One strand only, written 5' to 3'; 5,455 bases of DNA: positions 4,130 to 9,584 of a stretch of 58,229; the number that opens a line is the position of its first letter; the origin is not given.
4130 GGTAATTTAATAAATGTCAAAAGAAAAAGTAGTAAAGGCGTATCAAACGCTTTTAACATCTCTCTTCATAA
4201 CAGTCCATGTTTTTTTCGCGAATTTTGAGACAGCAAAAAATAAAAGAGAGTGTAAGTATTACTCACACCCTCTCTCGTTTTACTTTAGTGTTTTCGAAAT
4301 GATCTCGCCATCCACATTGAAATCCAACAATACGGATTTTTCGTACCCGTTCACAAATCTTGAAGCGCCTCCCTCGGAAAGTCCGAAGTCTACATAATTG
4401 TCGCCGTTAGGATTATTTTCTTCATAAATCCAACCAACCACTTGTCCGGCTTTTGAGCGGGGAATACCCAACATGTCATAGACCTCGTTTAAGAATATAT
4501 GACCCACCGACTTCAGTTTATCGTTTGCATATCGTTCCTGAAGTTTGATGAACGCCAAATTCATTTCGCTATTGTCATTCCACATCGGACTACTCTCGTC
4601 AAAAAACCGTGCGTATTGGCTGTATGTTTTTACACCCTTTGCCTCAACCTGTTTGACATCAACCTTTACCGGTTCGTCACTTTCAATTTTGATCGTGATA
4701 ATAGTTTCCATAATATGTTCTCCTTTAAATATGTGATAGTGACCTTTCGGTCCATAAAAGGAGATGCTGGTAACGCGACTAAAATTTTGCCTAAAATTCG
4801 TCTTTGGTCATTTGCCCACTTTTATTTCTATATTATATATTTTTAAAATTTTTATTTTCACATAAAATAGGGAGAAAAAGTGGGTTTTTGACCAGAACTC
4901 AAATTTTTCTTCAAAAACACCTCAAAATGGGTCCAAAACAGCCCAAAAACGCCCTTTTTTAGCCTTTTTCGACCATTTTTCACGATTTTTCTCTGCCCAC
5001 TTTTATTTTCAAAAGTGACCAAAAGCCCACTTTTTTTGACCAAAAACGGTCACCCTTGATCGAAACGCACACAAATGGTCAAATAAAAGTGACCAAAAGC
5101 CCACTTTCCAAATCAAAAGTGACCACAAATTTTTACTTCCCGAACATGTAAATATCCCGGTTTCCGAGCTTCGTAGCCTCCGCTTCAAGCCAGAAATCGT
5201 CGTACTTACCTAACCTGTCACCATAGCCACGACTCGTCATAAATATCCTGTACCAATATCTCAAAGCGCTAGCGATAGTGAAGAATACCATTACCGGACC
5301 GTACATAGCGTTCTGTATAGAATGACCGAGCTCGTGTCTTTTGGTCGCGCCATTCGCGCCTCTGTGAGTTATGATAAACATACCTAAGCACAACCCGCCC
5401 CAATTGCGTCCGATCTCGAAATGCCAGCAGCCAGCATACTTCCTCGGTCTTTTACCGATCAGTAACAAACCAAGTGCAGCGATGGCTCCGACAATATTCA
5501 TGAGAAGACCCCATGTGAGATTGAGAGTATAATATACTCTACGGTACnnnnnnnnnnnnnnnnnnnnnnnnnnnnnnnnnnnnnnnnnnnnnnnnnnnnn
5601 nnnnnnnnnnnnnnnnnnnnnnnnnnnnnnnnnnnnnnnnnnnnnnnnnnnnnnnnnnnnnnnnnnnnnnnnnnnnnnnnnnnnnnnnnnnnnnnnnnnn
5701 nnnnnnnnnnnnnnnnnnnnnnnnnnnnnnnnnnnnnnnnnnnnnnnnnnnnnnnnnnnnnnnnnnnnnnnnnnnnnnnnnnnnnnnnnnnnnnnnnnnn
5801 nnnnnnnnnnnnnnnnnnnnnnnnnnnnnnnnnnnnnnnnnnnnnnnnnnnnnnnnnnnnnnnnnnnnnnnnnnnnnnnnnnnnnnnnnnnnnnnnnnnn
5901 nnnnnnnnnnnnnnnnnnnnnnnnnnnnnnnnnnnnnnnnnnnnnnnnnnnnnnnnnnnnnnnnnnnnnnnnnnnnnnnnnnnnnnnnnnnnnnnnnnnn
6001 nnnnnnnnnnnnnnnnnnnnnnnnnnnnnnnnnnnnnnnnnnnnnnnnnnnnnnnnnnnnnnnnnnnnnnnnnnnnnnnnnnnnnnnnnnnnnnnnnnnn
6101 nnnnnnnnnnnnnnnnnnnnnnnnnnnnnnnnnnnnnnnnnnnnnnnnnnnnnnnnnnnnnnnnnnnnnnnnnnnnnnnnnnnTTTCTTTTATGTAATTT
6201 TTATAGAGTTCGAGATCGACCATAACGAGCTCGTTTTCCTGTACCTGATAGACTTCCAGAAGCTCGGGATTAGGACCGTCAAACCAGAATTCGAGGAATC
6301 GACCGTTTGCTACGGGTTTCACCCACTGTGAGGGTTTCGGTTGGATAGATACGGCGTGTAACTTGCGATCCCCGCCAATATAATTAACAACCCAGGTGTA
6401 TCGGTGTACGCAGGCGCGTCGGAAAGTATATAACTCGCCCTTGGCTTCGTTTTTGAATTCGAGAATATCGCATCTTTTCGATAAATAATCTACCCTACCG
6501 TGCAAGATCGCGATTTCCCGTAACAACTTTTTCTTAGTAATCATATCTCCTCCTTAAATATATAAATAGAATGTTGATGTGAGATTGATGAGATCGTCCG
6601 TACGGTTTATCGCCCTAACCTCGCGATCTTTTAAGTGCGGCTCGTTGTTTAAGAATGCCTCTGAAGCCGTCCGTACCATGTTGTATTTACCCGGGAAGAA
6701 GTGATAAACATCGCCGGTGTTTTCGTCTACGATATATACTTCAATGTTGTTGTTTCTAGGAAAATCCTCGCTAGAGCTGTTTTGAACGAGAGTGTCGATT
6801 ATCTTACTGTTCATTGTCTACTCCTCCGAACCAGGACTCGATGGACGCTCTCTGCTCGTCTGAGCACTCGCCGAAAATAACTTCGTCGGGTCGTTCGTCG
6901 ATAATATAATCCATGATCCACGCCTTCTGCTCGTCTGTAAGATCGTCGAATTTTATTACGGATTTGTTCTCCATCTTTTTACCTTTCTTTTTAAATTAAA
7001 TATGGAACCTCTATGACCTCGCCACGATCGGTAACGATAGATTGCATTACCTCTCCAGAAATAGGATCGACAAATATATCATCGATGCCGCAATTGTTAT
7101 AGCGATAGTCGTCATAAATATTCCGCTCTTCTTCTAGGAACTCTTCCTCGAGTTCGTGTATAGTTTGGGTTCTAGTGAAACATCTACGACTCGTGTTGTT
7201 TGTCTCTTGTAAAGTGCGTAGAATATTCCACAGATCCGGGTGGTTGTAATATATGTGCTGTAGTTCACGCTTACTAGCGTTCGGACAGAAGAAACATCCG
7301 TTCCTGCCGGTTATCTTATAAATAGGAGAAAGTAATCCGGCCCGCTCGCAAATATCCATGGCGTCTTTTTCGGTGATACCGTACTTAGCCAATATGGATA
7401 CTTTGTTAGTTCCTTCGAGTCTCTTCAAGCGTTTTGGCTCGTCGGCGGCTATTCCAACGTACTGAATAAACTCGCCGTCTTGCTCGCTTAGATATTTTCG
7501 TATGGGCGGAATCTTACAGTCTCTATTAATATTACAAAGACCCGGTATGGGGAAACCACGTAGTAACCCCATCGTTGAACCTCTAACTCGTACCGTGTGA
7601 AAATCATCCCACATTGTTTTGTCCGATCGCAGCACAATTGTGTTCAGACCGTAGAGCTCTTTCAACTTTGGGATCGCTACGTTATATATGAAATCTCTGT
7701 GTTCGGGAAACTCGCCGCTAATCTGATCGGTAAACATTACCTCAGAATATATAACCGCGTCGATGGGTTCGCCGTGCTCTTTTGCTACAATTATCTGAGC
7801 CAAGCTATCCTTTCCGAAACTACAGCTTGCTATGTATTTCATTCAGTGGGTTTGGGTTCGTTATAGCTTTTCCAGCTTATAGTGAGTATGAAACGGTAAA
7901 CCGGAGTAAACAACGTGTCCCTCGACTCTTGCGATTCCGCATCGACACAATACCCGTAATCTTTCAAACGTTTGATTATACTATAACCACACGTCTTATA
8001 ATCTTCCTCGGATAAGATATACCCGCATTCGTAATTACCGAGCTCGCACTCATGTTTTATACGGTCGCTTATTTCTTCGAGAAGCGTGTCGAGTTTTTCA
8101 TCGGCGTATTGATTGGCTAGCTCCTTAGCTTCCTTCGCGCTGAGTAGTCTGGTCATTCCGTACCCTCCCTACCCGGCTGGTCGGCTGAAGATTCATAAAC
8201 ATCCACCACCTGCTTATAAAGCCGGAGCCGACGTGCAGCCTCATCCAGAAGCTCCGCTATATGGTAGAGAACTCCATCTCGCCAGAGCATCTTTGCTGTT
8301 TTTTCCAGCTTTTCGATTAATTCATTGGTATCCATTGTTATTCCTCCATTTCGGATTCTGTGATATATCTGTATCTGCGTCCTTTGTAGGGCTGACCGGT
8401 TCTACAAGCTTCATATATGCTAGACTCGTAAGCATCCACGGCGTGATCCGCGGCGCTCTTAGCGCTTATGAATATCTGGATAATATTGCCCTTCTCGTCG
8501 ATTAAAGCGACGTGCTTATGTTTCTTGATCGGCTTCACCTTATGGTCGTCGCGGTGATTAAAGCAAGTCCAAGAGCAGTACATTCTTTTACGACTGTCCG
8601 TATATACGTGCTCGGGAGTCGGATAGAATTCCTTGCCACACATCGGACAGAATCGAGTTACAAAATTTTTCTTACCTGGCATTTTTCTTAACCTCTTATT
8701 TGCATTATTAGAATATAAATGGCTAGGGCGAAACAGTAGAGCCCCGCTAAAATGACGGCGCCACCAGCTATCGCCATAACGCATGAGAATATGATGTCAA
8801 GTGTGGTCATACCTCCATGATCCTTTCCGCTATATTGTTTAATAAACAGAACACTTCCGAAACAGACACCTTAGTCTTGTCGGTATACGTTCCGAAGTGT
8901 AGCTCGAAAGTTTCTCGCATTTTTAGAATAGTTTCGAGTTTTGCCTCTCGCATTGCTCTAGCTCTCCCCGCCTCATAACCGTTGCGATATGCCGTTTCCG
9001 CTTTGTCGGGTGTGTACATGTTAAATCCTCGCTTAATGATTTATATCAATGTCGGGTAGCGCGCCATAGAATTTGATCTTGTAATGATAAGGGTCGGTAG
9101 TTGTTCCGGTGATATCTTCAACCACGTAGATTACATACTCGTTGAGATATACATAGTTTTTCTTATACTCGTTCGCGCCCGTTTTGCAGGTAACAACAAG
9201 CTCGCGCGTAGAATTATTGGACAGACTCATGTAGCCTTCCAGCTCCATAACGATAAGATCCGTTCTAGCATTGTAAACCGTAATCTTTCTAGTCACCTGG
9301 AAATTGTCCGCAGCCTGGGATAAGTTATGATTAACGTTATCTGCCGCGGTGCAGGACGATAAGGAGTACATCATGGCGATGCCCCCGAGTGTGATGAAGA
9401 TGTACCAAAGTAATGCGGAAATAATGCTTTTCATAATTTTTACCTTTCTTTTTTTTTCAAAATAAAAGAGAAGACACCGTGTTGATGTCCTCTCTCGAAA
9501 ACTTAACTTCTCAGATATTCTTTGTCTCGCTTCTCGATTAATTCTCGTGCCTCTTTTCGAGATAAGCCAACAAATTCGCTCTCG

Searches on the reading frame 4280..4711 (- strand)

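Call 80: search_protein_families(library=pfam, proteins=[window:4280-4711:-], max_evalue=0.0001)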
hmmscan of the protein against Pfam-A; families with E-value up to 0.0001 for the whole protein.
window:4280-4711:- (143 aa): 1 family
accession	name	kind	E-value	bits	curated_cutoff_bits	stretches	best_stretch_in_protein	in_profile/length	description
PF19880.4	DUF6353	-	2.6e-28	99.7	25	1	12-138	135-250/253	Family of unknown function (DUF6353)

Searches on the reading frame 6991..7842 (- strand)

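Call 33: search_protein_families(library=phrogs, proteins=[window:6991-7842:-], max_evalue=0.00001)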
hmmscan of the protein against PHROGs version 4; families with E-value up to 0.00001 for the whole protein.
window:6991-7842:- (283 aa): 3 families
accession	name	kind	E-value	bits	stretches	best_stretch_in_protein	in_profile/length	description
phrog_424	-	moron, auxiliary metabolic gene and host takeover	5.1e-36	125.6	1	1-233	161-389/460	phosphoadenosine phosphosulfate reductase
phrog_28782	-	unknown function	1e-18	69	1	124-249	7-124/154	-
phrog_15238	-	unknown function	2.5e-07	31.8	1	1-100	12-105/215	-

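Call 34: search_protein_families(library=pfam, proteins=[window:6991-7842:-], max_evalue=0.001)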
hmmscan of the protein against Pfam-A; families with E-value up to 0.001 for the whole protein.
window:6991-7842:- (283 aa): 1 family
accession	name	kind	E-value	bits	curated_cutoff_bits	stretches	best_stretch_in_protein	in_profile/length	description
PF01507.26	PAPS_reduct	-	8.4e-05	23.1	22.5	1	3-138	2-115/175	Phosphoadenosine phosphosulfate reductase domain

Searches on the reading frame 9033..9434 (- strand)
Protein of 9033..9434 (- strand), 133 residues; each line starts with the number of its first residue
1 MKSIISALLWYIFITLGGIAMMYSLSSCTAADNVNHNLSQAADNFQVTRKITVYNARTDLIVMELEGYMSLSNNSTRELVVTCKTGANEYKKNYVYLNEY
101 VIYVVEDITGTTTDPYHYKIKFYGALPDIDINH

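Call 80: search_protein_families(library=pfam, proteins=[window:9033-9434:-], max_evalue=0.0001)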
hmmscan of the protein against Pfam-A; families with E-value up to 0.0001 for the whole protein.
window:9033-9434:- (133 aa): 1 family
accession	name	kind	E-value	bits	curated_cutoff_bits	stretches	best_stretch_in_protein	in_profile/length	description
PF25682.1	Phage_VG64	-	9.3e-40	135.8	27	1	13-131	6-126/127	Mycobacterium phage VG64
